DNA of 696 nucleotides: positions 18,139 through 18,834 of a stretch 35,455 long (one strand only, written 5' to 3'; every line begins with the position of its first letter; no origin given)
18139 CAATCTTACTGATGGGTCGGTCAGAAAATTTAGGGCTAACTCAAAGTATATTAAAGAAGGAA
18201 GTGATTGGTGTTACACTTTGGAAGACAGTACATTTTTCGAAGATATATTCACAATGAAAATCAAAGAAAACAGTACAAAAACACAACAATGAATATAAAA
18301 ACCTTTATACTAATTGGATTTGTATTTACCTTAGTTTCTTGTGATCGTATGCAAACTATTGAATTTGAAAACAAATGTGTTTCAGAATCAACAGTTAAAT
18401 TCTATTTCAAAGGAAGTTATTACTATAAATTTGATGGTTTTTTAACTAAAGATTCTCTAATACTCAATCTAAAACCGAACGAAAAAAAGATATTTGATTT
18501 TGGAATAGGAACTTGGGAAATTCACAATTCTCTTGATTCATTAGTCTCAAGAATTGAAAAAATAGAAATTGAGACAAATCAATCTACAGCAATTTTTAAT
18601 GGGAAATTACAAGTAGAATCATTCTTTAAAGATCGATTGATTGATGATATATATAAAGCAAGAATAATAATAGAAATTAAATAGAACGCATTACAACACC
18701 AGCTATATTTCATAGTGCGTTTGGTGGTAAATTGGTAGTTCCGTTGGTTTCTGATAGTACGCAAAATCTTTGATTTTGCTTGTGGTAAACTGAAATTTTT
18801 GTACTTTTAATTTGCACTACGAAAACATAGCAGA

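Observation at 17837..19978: Integron-style gene-cassette array with no visible integrase: each unit's 5' core matches the inverse core at its own 3' end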

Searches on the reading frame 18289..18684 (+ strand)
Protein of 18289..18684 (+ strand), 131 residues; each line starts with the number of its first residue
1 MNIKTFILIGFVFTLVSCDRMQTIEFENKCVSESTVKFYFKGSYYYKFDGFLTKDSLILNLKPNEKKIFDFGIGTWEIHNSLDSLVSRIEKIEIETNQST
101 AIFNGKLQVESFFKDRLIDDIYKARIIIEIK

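Call 9: search_protein_families(library=pfam, proteins=[window:18289-18684:+], max_evalue=0.01)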
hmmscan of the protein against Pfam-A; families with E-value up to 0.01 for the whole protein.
window:18289-18684:+ (131 aa): 0 families

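Call 32: find_encoding_contigs(protein=window:18289-18684:+, flank=10000, max_places=10)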
Protein window:18289-18684:+ (131 aa): 6 contigs read that carry it; 4 places shown.
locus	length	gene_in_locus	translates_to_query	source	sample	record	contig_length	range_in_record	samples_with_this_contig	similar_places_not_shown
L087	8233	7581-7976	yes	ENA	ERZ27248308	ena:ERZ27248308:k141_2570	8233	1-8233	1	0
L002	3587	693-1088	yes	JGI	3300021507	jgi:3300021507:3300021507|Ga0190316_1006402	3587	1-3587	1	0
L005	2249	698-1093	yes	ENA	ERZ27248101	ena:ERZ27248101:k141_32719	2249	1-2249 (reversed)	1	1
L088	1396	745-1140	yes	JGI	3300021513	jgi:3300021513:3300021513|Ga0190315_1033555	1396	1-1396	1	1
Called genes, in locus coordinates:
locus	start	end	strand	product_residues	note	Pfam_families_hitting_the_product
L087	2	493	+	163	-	?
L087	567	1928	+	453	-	PF00152:tRNA-synt_2 (faint), PF13393:tRNA-synt_His, PF00587:tRNA-synt_2b (weak), PF03129:HGTP_anticodon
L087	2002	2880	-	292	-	PF28533:DUF8429, PF28532:DUF8428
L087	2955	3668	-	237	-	PF03740:PdxJ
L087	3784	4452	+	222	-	PF00571:CBS (faint)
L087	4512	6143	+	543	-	PF13231:PMT_2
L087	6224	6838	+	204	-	PF01797:Y1_Tnp (faint)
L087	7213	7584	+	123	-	-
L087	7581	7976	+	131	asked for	-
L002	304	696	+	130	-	-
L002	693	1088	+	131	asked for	-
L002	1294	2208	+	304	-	-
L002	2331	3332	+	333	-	PF08902:DUF1848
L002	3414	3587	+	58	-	?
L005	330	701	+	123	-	-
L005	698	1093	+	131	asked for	-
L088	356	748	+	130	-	-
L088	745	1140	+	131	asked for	-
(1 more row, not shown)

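Call 80: search_protein_families(library=ncbifam, proteins=[window:18289-18684:+], max_evalue=0.01)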
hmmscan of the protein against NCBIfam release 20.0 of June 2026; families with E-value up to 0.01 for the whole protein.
window:18289-18684:+ (131 aa): 0 families
